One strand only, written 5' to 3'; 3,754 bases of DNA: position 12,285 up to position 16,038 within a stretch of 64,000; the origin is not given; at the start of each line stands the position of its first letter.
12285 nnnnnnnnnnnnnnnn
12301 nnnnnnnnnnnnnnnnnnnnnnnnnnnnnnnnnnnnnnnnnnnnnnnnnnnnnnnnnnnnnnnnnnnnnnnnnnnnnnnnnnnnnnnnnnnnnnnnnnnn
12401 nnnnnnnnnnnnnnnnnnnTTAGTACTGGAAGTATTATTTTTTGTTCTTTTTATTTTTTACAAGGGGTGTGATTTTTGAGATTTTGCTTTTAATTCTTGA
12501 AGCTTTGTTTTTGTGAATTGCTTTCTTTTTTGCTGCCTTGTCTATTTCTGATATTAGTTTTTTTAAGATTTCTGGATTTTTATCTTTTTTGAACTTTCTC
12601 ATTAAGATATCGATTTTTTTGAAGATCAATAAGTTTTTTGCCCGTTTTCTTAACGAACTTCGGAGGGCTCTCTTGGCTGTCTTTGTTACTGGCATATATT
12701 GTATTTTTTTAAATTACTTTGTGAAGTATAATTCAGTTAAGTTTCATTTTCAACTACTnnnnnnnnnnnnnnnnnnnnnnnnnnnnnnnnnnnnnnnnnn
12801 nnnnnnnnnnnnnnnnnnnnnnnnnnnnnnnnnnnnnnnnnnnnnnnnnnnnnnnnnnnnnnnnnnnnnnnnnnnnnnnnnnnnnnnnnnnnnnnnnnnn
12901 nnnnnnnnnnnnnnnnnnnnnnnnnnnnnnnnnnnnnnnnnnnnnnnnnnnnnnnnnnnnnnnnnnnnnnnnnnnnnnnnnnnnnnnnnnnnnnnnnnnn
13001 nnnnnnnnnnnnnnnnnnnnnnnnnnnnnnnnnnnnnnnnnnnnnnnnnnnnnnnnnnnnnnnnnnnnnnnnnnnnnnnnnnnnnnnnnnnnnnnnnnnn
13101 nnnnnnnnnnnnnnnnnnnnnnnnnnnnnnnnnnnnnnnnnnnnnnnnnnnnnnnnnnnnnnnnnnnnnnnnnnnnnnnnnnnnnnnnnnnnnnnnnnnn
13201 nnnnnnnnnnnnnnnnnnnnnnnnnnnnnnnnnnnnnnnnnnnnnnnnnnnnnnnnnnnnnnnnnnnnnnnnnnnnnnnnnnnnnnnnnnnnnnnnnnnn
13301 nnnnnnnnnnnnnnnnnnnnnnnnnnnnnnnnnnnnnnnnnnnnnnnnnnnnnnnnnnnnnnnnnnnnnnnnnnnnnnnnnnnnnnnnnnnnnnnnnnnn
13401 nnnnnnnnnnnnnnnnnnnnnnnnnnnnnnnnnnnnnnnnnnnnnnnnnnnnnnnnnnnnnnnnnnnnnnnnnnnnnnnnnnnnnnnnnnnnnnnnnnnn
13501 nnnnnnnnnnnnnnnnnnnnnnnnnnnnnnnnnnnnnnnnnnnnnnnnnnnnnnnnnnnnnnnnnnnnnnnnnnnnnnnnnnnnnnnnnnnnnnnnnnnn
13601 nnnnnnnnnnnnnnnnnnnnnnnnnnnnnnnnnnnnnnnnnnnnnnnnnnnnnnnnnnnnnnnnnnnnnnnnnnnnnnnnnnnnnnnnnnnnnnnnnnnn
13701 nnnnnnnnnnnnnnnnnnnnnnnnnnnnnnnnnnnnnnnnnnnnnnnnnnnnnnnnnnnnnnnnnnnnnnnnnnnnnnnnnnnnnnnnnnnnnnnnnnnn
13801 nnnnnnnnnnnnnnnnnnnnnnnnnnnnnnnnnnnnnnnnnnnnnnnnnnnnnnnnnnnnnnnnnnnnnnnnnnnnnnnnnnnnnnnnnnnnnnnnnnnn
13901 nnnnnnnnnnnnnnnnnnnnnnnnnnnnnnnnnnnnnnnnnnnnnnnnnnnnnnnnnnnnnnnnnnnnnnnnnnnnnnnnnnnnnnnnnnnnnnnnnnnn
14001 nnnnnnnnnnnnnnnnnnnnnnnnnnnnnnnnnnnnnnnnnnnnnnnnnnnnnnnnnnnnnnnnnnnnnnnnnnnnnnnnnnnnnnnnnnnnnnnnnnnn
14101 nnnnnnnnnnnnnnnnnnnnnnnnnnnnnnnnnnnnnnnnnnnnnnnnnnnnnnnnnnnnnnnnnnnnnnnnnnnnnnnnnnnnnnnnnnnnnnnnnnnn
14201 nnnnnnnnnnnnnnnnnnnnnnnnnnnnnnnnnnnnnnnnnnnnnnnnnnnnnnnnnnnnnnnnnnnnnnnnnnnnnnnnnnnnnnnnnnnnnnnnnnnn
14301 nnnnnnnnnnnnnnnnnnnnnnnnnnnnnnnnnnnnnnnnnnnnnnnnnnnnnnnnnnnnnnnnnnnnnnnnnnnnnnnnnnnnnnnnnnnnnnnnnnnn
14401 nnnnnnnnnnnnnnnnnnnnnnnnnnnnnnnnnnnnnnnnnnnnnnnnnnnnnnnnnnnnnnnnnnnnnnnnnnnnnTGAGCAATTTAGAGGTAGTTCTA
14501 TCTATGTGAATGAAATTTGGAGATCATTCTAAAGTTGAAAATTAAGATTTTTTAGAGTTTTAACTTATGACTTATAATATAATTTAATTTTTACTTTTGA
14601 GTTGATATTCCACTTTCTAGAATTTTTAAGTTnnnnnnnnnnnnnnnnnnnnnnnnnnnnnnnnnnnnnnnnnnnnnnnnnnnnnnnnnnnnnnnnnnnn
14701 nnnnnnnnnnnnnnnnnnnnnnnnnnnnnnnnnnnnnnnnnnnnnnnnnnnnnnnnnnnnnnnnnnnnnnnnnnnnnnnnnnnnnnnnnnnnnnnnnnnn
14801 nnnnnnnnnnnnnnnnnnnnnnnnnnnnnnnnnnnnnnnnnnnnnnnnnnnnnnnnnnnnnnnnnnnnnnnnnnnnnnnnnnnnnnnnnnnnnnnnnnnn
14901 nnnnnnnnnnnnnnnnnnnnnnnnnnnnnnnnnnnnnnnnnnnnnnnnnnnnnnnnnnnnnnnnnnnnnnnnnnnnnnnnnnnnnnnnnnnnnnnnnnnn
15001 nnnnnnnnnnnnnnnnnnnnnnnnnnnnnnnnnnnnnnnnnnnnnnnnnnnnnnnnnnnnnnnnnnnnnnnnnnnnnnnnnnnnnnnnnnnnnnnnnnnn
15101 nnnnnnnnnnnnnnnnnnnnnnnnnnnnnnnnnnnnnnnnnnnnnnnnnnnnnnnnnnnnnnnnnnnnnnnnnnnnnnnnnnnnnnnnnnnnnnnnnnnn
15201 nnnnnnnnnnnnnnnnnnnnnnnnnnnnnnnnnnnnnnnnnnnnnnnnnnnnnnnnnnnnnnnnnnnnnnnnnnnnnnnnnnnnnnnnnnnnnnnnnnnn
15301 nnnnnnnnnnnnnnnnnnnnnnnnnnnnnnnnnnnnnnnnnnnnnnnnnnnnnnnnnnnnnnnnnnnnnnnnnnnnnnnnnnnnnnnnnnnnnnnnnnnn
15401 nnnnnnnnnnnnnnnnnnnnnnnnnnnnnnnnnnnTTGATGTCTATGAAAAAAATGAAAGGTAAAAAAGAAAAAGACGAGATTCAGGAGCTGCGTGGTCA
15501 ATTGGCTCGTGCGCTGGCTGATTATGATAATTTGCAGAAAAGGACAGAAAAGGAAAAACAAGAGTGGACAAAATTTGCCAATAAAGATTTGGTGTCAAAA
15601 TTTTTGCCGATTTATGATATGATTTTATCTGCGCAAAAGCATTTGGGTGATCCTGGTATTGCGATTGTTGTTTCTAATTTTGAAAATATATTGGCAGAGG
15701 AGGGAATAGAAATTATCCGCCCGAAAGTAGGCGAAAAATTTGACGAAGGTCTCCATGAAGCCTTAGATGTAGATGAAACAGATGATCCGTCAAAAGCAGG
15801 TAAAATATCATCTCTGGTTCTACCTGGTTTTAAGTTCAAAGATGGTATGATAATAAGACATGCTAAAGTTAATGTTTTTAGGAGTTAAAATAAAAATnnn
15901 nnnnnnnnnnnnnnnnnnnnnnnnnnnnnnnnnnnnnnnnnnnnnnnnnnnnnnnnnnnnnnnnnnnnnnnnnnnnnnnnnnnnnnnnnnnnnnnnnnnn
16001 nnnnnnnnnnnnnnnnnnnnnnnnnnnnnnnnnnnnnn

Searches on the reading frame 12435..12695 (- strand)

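Call 58: search_protein_families(library=pfam, proteins=[window:12435-12695:-], max_evalue=0.001)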
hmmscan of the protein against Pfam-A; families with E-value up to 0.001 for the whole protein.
window:12435-12695:- (86 aa): 1 family
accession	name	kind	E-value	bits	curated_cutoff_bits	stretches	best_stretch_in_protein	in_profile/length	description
PF01649.23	Ribosomal_S20p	-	4.5e-09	37.3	29.5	1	4-74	3-80/83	Ribosomal protein S20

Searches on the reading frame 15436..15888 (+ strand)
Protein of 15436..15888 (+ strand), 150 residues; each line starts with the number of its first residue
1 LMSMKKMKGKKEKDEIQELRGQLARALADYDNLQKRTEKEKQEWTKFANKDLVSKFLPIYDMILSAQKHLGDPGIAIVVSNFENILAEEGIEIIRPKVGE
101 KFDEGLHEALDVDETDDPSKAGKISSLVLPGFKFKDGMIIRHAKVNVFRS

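Call 14: search_protein_families(library=pfam, proteins=[window:15436-15888:+], max_evalue=0.001)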
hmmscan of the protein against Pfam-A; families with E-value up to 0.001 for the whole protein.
window:15436-15888:+ (150 aa): 1 family
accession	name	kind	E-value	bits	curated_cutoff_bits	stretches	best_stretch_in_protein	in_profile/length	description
PF01025.24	GrpE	-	4.1e-28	98.6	25.8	1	10-147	21-163/165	GrpE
